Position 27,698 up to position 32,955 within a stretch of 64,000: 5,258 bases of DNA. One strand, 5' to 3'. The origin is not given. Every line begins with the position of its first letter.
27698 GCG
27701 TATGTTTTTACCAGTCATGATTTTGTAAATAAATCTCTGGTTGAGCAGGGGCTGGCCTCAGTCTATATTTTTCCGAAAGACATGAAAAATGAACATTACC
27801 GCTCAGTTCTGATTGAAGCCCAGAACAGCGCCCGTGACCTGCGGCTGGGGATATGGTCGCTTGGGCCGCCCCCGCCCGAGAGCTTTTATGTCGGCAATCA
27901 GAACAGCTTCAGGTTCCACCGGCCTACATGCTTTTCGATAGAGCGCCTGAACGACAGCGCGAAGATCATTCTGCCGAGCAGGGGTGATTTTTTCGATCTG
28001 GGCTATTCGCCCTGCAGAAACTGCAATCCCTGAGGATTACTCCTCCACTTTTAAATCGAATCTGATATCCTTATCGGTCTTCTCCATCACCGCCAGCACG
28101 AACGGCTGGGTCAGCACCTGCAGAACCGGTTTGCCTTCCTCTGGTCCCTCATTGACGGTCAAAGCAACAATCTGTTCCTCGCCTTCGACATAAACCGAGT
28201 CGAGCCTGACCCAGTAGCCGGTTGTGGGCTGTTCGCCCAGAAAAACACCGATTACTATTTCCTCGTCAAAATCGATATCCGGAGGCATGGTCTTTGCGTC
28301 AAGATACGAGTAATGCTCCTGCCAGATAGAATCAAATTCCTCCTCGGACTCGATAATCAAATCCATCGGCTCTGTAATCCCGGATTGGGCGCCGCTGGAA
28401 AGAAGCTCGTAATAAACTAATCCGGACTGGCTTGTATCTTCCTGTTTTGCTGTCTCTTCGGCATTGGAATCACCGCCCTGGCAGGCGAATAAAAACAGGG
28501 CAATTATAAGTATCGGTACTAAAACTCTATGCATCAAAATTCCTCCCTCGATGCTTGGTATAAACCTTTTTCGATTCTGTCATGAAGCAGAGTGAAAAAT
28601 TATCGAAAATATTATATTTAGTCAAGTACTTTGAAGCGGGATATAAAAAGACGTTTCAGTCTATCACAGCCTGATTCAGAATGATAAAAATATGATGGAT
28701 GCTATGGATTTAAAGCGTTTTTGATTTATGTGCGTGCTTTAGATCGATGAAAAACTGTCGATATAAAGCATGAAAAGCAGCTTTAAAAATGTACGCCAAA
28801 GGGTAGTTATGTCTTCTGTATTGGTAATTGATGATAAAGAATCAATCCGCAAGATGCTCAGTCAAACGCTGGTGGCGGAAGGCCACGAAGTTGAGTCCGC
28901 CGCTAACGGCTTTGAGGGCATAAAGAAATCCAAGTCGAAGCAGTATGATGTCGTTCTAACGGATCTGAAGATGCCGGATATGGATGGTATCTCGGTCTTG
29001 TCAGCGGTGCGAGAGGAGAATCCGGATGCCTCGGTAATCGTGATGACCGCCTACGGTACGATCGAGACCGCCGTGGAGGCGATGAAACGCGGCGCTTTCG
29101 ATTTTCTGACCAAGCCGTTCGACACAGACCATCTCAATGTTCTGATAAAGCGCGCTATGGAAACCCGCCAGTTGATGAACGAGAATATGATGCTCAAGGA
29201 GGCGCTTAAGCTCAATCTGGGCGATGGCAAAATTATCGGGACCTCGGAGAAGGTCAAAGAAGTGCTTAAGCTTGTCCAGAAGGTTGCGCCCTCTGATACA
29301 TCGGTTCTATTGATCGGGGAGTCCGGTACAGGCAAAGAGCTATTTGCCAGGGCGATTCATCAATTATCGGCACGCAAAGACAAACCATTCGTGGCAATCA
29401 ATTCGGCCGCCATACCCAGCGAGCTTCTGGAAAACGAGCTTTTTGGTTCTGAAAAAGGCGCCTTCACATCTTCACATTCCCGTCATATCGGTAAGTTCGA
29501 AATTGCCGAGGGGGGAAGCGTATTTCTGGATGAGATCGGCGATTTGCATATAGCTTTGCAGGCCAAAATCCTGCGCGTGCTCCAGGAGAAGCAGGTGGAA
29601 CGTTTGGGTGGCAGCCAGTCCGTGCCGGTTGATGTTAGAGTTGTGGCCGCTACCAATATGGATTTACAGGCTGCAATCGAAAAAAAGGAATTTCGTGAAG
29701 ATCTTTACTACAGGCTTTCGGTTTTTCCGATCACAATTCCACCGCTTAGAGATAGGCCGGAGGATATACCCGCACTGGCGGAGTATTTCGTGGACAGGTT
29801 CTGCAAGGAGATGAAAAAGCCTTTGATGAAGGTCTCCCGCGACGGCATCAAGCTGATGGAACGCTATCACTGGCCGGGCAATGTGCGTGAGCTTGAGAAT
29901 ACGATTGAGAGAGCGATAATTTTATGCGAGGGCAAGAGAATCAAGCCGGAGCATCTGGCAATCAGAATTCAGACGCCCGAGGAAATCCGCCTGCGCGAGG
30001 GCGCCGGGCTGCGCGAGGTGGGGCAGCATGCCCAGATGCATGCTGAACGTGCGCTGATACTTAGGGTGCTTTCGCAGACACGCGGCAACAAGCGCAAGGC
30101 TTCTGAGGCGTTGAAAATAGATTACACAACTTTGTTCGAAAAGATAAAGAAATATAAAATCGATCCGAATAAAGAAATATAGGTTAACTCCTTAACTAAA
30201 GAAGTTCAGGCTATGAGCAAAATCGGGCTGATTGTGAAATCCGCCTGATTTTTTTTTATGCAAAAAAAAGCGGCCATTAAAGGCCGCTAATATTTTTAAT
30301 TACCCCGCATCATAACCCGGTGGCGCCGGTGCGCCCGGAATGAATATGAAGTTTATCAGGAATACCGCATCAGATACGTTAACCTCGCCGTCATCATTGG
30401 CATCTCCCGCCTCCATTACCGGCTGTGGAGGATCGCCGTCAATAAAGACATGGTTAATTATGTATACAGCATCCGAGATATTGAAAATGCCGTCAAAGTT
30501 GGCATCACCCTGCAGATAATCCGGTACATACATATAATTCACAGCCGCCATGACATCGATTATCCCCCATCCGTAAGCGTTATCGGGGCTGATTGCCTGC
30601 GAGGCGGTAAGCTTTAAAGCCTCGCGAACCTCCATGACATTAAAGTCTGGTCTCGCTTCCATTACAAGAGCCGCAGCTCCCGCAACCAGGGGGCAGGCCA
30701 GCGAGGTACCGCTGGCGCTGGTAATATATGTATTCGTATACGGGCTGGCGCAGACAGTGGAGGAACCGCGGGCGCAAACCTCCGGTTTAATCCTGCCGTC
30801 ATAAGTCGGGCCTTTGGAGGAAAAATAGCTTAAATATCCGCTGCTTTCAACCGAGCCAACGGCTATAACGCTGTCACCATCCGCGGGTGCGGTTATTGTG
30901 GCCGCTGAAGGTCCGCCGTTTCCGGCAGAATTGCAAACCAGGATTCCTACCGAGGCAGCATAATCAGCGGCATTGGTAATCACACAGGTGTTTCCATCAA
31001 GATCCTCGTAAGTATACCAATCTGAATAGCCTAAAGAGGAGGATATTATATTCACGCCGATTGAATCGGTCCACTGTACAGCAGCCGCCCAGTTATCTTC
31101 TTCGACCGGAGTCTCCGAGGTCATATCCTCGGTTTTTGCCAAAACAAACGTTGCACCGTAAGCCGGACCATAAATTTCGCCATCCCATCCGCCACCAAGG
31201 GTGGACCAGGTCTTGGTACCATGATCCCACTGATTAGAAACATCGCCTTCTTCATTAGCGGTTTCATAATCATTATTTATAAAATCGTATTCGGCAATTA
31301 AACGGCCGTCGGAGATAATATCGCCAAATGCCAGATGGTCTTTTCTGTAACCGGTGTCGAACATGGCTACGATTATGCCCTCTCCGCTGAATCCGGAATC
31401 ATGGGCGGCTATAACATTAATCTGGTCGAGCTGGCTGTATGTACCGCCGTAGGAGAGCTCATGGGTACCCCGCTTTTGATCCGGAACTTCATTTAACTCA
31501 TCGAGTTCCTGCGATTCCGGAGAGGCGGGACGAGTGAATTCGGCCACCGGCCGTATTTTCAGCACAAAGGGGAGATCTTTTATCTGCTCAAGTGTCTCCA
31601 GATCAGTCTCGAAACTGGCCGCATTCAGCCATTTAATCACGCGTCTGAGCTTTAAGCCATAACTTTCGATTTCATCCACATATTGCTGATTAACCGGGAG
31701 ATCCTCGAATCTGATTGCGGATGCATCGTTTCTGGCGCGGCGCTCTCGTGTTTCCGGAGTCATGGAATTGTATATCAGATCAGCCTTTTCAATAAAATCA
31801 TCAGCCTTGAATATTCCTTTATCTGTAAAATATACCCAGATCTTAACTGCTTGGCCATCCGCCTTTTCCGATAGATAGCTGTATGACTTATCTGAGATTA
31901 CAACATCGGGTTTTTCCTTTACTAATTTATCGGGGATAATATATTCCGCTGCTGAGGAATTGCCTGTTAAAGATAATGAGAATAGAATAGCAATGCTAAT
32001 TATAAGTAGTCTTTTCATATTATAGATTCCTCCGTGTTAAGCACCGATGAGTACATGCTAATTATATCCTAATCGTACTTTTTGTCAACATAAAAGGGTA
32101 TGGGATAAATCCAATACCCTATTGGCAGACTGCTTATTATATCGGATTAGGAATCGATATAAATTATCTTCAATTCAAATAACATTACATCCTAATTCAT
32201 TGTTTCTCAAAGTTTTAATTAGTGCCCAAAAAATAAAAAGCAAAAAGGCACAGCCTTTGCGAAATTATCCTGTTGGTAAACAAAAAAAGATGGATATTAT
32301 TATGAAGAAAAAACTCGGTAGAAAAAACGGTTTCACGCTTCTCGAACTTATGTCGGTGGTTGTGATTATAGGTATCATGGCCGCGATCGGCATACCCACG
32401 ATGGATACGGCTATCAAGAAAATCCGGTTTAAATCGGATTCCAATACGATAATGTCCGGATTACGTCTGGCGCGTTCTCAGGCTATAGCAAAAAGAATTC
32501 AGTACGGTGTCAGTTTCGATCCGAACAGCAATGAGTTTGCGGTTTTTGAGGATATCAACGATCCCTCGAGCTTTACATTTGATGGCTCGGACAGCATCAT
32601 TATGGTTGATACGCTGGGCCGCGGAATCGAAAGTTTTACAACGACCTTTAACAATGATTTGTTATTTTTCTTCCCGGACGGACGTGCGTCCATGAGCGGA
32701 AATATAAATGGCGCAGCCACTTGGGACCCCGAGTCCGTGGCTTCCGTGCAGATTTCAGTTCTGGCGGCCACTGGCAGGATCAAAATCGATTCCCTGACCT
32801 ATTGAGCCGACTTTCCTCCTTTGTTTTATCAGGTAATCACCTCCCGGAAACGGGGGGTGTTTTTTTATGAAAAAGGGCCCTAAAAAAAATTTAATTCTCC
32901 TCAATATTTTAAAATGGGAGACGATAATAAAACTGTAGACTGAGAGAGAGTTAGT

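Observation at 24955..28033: Orphan SbcC/Rad50-like ATPase followed by an SNase-family nuclease, with no SbcD/Mre11 partner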

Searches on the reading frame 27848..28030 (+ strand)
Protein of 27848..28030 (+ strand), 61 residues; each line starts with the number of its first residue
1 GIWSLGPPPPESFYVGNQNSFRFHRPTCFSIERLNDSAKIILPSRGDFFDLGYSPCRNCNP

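Call 34: search_protein_families(library=pfam, proteins=[window:27848-28030:+], max_evalue=1)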
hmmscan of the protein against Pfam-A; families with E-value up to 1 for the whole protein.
seq(61 aa): 1 family
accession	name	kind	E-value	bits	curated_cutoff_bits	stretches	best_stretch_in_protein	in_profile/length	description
PF02805.21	Ada_Zn_binding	-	0.06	13.8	23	1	12-61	16-64/65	Metal binding domain of Ada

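Call 35: search_protein_families(library=ncbifam, proteins=[window:27848-28030:+], max_evalue=1)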
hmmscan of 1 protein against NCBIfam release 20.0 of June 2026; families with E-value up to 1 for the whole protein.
seq(61 aa): 0 families

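Call 79: search_solved_structures(query=window:27848-28030:+, max_evalue=10, show_alignments=3)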
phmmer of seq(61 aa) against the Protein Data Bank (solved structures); distinct sequences matched with E-value up to 10: 0.

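Call 81: search_solved_structures(query=A6, max_evalue=10, show_alignments=3)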
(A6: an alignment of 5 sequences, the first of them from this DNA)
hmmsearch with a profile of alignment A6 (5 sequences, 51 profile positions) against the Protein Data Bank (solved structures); distinct sequences matched with E-value up to 10: 8.
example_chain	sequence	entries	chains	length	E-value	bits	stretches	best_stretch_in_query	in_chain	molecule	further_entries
1adn_A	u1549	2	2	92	0.073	16.3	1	13-51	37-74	N-ADA 10 | ADA REGULATORY PROTEIN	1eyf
1u8b_A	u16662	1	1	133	0.15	15.3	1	13-51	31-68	Ada polyprotein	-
1zgw_A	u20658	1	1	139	0.16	15.2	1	13-51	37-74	Ada polyprotein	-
1wpk_A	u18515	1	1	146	0.17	15.1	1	13-51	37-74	ADA regulatory protein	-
6pq1_A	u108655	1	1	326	1.1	12.5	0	6-24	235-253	Orange carotenoid-binding protein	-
9v21_lQ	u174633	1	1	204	1.7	11.9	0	2-14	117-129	Ribosomal protein L15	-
9v1i_lQ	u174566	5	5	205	1.7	11.9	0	2-14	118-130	Ribosomal protein L15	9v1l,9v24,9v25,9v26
5ui2_A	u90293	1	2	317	1.9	11.7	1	5-24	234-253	Orange carotenoid-binding protein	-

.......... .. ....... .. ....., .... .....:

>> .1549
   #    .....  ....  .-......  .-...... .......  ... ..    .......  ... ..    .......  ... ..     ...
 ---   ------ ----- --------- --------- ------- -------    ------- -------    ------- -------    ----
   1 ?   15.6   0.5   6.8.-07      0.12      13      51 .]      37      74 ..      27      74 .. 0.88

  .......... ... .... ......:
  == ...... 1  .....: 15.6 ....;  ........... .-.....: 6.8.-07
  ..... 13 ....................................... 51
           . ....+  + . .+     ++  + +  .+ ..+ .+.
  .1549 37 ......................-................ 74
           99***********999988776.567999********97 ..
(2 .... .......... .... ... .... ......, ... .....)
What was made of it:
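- On Ada N-terminal zinc-binding domain (PF02805): The four best PDB hits of the orthologue profile are all N-Ada, but at E 0.07-0.17 (call 81).
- Closest known: Staphylococcus aureus thermonuclease. Different: There is an extra C-terminal His/Cys3 module that resembles the zinc domain of N-Ada (calls 34, 81).
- The Ada-like zinc module suggests DNA binding (call 81).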

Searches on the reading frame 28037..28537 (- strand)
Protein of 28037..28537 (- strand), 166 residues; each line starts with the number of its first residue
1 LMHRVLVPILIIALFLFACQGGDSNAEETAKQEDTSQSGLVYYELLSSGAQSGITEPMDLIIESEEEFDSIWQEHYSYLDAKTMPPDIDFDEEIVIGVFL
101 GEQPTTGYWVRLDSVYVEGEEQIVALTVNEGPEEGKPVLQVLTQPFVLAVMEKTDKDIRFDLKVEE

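Call 6: search_protein_families(library=pfam, proteins=[window:28037-28537:-], max_evalue=0.01)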
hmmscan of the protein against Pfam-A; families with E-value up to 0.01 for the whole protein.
window:28037-28537:- (166 aa): 1 family
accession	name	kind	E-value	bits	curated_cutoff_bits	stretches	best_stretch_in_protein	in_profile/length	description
PF14343.11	PrcB_C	-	9.4e-14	51.8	24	1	95-152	2-56/56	PrcB C-terminal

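Call 7: search_protein_families(library=padloc, proteins=[window:28037-28537:-], max_evalue=0.01)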
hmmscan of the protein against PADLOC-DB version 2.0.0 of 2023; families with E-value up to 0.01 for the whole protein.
window:28037-28537:- (166 aa): 0 families

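Call 8: search_protein_families(library=ncbifam, proteins=[window:28037-28537:-], max_evalue=0.01)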
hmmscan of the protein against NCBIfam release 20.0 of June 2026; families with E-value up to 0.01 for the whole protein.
window:28037-28537:- (166 aa): 1 family
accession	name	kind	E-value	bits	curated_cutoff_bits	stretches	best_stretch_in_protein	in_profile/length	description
NF033596.1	denti_PrcB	equivalog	1.3e-12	47.9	125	1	26-151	47-166/176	dentilisin complex subunit PrcB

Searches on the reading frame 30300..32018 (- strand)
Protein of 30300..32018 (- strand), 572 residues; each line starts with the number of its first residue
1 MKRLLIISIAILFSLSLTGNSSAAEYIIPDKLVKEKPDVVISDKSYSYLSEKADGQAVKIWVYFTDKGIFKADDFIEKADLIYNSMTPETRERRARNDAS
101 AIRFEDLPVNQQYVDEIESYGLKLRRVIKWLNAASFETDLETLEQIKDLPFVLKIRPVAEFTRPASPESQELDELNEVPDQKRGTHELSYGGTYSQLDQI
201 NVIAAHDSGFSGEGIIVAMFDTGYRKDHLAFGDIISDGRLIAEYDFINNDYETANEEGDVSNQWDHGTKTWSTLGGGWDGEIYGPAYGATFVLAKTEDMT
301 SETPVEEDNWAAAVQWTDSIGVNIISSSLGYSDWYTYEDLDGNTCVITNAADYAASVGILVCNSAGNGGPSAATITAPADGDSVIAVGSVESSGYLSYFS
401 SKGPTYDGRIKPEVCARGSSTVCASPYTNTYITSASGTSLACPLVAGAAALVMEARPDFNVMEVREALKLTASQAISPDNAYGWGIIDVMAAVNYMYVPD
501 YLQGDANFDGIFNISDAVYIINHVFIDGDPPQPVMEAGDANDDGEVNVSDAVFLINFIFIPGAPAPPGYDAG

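Call 6: search_protein_families(library=pfam, proteins=[window:30300-32018:-], max_evalue=0.01)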
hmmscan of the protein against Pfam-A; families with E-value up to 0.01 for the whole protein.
window:30300-32018:- (572 aa): 2 families
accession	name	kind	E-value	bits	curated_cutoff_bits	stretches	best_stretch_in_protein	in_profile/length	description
PF00082.27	Peptidase_S8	-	7.3e-43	147.4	21.8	1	212-485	1-288/288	Subtilase family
PF00404.24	Dockerin_1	-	7.6e-08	32.9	22.9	1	504-558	2-56/57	Dockerin type I domain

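Call 8: search_protein_families(library=ncbifam, proteins=[window:30300-32018:-], max_evalue=0.01)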
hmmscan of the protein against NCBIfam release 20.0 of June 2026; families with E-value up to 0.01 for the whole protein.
window:30300-32018:- (572 aa): 8 families
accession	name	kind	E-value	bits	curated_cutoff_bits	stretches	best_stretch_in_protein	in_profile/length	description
TIGR03921.1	T7SS_mycosin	equivalog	6.1e-31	107.8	278.75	1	211-501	11-293/353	type VII secretion-associated serine protease mycosin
TIGR03895.1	protease_PatA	subfamily_domain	1.1e-10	40.9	421.05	1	301-471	37-199/606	PatA/PatG family cyanobactin maturation protease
NF040808.2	CspC_non_triad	exception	1.1e-08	34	675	1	370-455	416-500/556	bile acid germinant receptor pseudoprotease CspC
NF040809.1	germ_prot_CspBA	exception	2.7e-08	31.9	1250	1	373-488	394-517/1099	bifunctional germination protease/germinant receptor pseudoprotease CspBA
NF040553.1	SGO_0316_fam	subfamily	5e-08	31.1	1400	1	395-455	652-710/1486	SGO_0316/SGO_0317 family LPXTG-anchored serine peptidase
NF051851.1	AtpSerPepEprS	equivalog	6.1e-06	24.5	1700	1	197-493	51-363/988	autotransporter serine peptidase EprS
NF033595.1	denti_PrtP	equivalog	8.8e-06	24.6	300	1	354-495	362-504/606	dentilisin complex serine proteinase subunit PrtP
NF049966.1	QH_SP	equivalog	1.1e-05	25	165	1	308-472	74-211/219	subtilisin-like serine protease QhpE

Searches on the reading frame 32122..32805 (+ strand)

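Call 34: search_protein_families(library=pfam, proteins=[window:32122-32805:+], max_evalue=1)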
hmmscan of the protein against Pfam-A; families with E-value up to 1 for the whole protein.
window:32122-32805:+ (227 aa): 2 families
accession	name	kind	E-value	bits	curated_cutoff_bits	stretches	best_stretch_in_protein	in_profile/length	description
PF12019.13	GspH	-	5.3e-07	30.6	21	1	107-212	2-103/108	Type II transport protein GspH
PF07963.17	N_methyl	-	4.3e-06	26.5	21.2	1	67-89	3-25/27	Prokaryotic N-terminal methylation motif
